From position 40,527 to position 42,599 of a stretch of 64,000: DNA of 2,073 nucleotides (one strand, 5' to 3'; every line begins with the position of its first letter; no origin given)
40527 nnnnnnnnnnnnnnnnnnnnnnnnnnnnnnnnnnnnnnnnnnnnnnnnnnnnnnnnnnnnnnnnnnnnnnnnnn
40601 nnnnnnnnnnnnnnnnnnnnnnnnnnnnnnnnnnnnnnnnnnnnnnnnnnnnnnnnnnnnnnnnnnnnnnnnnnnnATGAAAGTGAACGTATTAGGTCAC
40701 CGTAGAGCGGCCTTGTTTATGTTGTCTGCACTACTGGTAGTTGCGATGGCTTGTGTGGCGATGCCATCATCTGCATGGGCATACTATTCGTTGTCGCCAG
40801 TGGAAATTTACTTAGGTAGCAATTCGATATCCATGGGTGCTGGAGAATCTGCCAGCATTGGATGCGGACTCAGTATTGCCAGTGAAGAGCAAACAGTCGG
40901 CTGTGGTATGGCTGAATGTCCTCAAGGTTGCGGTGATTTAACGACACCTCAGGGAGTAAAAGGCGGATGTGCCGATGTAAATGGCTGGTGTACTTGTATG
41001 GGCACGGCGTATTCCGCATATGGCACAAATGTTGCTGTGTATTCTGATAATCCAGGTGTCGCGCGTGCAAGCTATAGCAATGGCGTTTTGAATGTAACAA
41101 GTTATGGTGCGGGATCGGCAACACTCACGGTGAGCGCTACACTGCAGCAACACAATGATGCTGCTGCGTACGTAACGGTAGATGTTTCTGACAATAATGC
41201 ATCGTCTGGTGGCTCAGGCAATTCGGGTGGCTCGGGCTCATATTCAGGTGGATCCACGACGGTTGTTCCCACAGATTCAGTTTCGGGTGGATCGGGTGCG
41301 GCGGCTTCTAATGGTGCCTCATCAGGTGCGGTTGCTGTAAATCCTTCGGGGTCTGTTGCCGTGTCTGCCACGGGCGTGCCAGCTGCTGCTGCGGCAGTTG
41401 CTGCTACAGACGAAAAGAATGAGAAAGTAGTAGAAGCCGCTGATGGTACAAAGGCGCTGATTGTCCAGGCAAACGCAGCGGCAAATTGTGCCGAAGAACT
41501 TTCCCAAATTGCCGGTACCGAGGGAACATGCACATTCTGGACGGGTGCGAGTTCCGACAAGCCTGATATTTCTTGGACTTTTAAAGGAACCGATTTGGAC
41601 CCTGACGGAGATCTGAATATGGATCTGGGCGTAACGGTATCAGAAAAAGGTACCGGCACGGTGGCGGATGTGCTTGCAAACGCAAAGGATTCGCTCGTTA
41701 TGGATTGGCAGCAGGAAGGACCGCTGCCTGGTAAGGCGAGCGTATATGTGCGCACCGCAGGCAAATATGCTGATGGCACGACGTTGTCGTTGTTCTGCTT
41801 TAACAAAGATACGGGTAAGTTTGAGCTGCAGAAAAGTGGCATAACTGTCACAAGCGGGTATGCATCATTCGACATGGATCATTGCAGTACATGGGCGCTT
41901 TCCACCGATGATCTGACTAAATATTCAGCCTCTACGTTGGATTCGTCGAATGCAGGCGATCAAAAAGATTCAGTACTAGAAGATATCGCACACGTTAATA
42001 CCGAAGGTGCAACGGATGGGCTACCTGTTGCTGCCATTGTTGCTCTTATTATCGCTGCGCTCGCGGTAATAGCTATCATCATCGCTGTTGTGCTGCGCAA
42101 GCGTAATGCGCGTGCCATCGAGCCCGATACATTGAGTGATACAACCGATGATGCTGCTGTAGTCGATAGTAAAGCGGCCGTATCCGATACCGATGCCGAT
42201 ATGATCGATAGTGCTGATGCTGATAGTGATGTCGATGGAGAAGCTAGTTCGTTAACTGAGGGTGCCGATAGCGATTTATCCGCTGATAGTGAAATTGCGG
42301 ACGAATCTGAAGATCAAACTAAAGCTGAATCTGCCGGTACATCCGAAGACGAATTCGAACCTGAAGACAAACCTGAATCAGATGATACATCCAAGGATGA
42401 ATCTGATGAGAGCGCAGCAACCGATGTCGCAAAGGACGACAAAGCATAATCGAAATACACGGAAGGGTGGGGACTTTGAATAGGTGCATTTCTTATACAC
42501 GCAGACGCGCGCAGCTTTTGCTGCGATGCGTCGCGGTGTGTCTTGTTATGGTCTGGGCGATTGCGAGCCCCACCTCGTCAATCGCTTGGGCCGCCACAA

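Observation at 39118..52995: Twelve translationally coupled genes linking three Cys-rich surface paralogs, DUF4418, two ABC systems and a BtuCDF/FecCD-type importer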

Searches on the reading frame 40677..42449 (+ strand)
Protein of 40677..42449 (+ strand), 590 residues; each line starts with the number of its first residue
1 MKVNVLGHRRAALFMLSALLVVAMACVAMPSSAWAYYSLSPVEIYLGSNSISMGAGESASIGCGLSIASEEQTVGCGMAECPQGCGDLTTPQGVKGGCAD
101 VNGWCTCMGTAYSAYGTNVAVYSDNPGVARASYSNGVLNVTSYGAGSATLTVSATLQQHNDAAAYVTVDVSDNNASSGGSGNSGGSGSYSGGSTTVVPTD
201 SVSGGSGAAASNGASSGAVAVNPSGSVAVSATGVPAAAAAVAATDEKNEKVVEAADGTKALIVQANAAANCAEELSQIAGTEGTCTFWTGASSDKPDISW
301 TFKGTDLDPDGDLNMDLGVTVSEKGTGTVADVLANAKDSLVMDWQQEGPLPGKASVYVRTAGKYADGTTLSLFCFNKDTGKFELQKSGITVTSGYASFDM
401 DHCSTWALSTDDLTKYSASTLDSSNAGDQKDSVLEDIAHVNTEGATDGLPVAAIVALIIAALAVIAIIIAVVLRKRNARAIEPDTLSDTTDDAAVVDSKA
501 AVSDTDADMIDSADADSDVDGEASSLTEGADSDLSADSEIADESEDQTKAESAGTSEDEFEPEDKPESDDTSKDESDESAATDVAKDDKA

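Call 4: search_protein_families(library=pfam, proteins=[window:40677-42449:+], max_evalue=0.1)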
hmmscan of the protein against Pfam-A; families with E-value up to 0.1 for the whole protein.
window:40677-42449:+ (590 aa): 0 families

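Call 9: search_protein_families(library=ncbifam, proteins=[window:40677-42449:+], max_evalue=0.01)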
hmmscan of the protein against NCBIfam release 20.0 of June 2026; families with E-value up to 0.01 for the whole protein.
window:40677-42449:+ (590 aa): 1 family
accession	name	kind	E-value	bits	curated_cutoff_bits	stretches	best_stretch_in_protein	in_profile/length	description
NF005929.0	PRK07946.1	equivalog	0.00058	19.6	157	1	442-578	64-195/204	Na(+)/H(+) antiporter subunit C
